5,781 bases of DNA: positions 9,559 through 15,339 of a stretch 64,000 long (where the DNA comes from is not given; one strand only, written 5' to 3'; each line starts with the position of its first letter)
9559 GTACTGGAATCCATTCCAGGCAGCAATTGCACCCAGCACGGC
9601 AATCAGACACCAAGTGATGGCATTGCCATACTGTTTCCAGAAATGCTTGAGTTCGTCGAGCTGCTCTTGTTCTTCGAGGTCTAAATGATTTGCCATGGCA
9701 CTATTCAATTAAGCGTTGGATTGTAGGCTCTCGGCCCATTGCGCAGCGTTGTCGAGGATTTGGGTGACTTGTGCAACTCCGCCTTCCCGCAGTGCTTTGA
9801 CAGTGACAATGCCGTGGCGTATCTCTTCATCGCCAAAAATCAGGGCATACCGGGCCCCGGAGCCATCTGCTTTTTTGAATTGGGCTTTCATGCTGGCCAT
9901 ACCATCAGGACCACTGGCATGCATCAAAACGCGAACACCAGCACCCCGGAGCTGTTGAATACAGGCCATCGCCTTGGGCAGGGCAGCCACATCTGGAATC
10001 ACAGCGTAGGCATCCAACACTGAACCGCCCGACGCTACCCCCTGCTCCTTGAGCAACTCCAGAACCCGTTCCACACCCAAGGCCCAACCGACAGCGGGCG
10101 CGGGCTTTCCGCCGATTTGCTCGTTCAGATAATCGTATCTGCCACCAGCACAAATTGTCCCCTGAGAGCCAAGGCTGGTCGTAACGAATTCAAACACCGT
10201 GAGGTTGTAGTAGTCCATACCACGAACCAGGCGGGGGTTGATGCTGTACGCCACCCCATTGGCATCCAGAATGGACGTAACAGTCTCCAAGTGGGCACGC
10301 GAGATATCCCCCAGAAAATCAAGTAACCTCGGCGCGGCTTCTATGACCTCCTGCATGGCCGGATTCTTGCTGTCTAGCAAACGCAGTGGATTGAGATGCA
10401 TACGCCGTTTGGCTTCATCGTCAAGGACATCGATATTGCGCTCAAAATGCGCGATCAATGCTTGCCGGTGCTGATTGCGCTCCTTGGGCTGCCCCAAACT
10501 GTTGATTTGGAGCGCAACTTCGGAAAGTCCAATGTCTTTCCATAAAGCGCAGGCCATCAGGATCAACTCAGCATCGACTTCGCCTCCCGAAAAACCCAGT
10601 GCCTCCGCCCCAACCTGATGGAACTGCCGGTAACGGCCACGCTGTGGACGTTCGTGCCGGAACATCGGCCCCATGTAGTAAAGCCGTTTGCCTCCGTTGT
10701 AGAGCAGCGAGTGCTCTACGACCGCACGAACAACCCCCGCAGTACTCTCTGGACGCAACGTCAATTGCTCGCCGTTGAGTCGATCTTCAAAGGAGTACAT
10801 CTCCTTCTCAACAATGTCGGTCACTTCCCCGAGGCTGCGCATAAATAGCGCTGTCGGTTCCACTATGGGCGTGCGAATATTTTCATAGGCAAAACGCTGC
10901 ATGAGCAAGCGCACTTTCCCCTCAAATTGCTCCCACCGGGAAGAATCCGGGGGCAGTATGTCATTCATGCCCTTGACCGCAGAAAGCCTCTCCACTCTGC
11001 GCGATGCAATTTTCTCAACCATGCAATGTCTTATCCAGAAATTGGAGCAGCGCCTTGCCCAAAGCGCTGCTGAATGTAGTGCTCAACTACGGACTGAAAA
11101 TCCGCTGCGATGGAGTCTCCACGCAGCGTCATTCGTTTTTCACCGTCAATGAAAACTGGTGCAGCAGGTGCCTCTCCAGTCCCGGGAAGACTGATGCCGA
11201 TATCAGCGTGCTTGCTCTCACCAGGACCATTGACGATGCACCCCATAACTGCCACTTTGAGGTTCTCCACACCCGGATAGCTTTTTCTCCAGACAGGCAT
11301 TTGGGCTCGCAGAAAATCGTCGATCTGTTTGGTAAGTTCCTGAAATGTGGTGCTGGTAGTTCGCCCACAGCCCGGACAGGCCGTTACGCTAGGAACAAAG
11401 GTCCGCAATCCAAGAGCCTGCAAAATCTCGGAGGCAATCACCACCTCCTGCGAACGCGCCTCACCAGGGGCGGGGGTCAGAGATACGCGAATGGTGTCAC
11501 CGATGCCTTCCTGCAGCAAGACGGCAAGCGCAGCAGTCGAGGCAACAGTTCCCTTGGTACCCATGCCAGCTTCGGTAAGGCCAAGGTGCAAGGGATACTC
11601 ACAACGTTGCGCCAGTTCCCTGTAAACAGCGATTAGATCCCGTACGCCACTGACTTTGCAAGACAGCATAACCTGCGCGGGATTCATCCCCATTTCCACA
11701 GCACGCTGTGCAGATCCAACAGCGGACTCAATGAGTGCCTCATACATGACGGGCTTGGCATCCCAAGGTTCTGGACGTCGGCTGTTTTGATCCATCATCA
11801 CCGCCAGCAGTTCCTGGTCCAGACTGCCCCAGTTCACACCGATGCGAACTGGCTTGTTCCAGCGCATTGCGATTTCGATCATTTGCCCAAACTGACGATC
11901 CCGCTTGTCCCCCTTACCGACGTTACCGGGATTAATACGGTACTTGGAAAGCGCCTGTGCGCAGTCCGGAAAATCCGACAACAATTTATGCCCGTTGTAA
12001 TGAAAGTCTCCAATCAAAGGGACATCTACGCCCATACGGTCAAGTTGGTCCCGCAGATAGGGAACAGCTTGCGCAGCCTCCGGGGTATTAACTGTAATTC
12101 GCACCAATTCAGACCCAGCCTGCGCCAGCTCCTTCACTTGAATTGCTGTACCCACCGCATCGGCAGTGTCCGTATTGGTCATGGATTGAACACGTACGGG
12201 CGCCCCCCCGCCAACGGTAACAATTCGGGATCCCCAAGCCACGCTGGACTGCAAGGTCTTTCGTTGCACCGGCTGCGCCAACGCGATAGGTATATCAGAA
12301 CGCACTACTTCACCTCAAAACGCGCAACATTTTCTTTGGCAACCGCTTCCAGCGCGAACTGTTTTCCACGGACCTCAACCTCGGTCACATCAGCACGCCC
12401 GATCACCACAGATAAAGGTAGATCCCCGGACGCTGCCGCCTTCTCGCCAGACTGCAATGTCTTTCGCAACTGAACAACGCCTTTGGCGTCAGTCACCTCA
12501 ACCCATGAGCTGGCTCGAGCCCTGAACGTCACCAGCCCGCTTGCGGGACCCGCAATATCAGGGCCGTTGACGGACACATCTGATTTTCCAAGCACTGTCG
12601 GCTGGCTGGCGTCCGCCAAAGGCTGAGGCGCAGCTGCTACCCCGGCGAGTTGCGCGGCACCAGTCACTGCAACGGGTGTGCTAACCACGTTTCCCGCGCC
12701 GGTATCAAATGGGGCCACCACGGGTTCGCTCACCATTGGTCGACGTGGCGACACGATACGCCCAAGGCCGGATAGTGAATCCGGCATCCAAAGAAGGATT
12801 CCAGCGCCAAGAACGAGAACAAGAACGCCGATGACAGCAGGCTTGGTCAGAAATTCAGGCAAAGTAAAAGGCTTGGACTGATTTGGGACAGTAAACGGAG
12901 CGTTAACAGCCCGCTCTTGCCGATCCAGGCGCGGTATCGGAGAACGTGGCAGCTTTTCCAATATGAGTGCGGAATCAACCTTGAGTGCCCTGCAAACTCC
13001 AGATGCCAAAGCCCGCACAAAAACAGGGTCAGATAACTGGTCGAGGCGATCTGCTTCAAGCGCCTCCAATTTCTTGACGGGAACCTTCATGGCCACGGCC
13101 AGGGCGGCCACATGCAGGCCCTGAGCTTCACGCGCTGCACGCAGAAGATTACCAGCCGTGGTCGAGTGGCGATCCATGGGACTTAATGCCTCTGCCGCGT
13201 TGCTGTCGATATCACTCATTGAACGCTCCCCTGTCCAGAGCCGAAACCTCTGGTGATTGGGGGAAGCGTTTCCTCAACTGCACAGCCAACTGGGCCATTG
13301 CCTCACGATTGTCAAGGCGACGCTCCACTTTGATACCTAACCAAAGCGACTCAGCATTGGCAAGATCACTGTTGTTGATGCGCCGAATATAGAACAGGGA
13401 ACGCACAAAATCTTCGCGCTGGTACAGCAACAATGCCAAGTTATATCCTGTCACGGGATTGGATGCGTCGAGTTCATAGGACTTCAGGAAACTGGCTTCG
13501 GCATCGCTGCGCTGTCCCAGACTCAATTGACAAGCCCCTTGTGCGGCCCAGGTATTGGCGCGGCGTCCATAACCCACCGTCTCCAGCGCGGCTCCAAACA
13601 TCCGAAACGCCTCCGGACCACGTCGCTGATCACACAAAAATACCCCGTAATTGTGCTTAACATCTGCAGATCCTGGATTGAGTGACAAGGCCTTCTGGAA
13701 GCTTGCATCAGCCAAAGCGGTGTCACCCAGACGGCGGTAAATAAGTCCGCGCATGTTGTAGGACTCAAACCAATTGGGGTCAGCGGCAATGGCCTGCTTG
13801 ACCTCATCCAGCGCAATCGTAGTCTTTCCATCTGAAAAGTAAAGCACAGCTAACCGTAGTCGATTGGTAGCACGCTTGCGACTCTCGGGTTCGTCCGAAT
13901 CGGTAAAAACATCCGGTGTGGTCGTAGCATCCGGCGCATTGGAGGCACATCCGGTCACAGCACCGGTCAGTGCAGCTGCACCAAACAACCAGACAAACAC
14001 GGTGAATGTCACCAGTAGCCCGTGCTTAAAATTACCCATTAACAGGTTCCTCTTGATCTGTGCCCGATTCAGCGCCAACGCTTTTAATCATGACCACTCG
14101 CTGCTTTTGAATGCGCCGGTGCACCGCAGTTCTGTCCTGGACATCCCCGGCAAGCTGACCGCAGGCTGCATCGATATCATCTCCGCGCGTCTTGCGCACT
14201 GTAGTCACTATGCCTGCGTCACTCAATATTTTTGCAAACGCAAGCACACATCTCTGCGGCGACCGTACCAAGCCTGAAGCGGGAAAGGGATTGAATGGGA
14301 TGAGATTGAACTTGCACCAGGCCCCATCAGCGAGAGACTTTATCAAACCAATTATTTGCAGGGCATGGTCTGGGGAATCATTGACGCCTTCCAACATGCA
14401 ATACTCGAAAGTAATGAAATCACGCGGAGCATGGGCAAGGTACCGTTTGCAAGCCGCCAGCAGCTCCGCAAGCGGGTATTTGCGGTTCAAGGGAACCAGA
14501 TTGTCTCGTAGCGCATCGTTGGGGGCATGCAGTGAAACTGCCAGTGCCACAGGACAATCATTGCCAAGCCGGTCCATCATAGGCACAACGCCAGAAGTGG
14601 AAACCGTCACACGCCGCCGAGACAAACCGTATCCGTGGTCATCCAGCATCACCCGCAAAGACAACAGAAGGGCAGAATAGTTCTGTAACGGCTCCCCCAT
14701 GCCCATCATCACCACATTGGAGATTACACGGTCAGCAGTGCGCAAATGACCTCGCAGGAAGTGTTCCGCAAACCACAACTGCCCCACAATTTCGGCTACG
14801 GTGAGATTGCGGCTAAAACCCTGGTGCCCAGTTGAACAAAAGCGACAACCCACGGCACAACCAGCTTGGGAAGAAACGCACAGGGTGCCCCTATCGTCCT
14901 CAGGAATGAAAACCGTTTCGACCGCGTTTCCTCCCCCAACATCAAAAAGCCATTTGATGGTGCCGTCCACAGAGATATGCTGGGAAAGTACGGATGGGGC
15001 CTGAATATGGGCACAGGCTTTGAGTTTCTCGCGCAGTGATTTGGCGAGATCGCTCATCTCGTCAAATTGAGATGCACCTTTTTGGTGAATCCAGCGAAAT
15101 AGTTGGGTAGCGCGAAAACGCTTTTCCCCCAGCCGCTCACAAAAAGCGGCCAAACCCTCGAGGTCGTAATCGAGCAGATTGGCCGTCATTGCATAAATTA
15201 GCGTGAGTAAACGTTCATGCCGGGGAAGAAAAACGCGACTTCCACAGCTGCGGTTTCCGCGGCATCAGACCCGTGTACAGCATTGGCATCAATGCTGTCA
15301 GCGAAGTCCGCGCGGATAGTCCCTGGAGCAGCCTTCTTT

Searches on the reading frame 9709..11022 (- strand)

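Call 69: search_protein_families(library=pfam, proteins=[window:9709-11022:-], max_evalue=0.0001)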
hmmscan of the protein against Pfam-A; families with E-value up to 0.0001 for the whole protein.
window:9709-11022:- (437 aa): 3 families
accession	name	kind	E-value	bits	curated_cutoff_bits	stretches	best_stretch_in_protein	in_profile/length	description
PF13393.11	tRNA-synt_His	-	2.9e-45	155.3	25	1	18-320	1-308/308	Histidyl-tRNA synthetase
PF00587.30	tRNA-synt_2b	-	3.5e-17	63.5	29.3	1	76-326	1-177/179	tRNA synthetase class II core domain (G, H, P, S and T)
PF03129.25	HGTP_anticodon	-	2.3e-07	31.3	21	1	346-421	13-82/94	Anticodon binding domain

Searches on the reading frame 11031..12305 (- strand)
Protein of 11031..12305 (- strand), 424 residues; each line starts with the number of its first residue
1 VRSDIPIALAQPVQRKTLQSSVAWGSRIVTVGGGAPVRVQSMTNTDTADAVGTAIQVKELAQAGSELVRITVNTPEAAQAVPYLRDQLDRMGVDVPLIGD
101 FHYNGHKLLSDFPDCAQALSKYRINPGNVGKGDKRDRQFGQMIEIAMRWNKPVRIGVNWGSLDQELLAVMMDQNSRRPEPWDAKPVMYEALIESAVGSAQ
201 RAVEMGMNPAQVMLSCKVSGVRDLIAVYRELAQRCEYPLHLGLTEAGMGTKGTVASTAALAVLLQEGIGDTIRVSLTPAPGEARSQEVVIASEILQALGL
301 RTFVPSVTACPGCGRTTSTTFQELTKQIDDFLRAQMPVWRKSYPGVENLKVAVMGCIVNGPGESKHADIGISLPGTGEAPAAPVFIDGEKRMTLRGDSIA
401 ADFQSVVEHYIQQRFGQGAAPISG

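Call 69: search_protein_families(library=pfam, proteins=[window:11031-12305:-], max_evalue=0.0001)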
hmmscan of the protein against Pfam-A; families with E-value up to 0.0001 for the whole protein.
window:11031-12305:- (424 aa): 1 family
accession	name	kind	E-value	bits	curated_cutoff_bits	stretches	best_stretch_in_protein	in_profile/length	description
PF04551.19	GcpE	-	1.9e-109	366.2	32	1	29-408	9-342/343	GcpE protein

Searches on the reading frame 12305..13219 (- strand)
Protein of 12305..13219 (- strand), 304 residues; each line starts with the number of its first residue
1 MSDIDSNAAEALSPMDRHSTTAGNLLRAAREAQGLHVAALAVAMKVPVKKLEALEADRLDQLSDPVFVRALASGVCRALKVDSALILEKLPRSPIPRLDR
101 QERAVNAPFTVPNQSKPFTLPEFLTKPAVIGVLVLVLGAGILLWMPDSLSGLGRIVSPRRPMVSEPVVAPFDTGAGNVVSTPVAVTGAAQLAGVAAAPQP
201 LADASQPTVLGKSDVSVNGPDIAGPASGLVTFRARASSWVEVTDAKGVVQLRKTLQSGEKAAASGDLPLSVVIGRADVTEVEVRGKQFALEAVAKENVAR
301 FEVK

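Call 69: search_protein_families(library=pfam, proteins=[window:12305-13219:-], max_evalue=0.0001)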
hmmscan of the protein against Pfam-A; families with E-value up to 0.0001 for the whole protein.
window:12305-13219:- (304 aa): 3 families
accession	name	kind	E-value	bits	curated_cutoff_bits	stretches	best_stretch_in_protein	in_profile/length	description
PF13464.11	RodZ_C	-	3.3e-19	69.1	23.9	1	231-302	1-72/72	RodZ C-terminal domain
PF13413.12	HTH_25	-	2.4e-14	53.3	24.6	1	25-84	1-60/62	Helix-turn-helix domain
PF13560.12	HTH_31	-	3.7e-05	24.4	27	0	23-73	3-52/64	Helix-turn-helix domain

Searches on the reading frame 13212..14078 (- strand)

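Call 69: search_protein_families(library=pfam, proteins=[window:13212-14078:-], max_evalue=0.0001)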
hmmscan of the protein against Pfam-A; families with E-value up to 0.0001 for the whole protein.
window:13212-14078:- (288 aa): 13 families
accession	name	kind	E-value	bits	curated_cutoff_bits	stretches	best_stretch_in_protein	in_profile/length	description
PF07719.23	TPR_2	-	9.6e-16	57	27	1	105-136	2-33/34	Tetratricopeptide repeat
PF00515.34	TPR_1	-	1.1e-13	50.8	27.8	1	105-136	2-33/34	Tetratricopeptide repeat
PF13181.12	TPR_8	-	3.1e-13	49.2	25.7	1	105-135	2-32/34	Tetratricopeptide repeat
PF13424.12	TPR_12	-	5.2e-13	49.4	30.1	1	138-204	3-75/77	Tetratricopeptide repeat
PF13431.12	TPR_17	-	4.3e-10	39.5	24.4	0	94-123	3-32/34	Tetratricopeptide repeat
PF13428.12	TPR_14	-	1.4e-09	38.1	23.5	0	107-145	4-42/44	Tetratricopeptide repeat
PF23914.1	TPR_CcmH_CycH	-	6.7e-08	33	42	0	96-149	42-95/158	Cytochrome c-type biogenesis protein H TPR domain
PF13414.12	TPR_11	-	3.1e-07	30.4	26.8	0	80-118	4-42/42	TPR repeat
PF14559.12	TPR_19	-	5.2e-07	30.3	25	0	118-163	5-50/68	Tetratricopeptide repeat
PF13429.12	TPR_15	-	5.5e-07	29.7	26.2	1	108-209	150-249/280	Tetratricopeptide repeat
PF13174.12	TPR_6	-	5.4e-06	27.1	26.3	0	110-137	6-33/33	Tetratricopeptide repeat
PF13374.12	TPR_10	-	5.8e-05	23.4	27.5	0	139-167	3-31/42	Tetratricopeptide repeat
PF13432.12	TPR_16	-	6.8e-05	23.7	32.7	1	74-138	1-65/65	Tetratricopeptide repeat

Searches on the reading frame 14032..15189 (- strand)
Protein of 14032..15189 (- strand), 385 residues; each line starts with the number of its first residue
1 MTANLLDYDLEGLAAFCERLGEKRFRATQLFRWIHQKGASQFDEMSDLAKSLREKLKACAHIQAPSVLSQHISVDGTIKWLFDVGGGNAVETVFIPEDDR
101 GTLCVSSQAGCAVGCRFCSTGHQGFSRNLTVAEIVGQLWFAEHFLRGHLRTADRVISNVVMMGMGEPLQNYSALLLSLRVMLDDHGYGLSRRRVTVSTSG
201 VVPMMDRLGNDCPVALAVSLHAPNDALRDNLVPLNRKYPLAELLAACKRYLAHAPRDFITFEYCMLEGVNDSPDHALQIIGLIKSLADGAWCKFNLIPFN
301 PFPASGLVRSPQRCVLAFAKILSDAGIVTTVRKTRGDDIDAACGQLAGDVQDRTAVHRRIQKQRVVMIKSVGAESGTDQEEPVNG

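Call 69: search_protein_families(library=pfam, proteins=[window:14032-15189:-], max_evalue=0.0001)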
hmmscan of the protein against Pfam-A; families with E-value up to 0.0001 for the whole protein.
window:14032-15189:- (385 aa): 2 families
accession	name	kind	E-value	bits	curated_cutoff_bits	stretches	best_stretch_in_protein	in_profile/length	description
PF21016.3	RlmN_N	-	5.7e-25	87.3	24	1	4-62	2-60/60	Ribosomal RNA large subunit methyltransferase N-terminal domain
PF04055.27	Radical_SAM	-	4.4e-14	53.4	29.5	1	106-273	2-158/166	Radical SAM superfamily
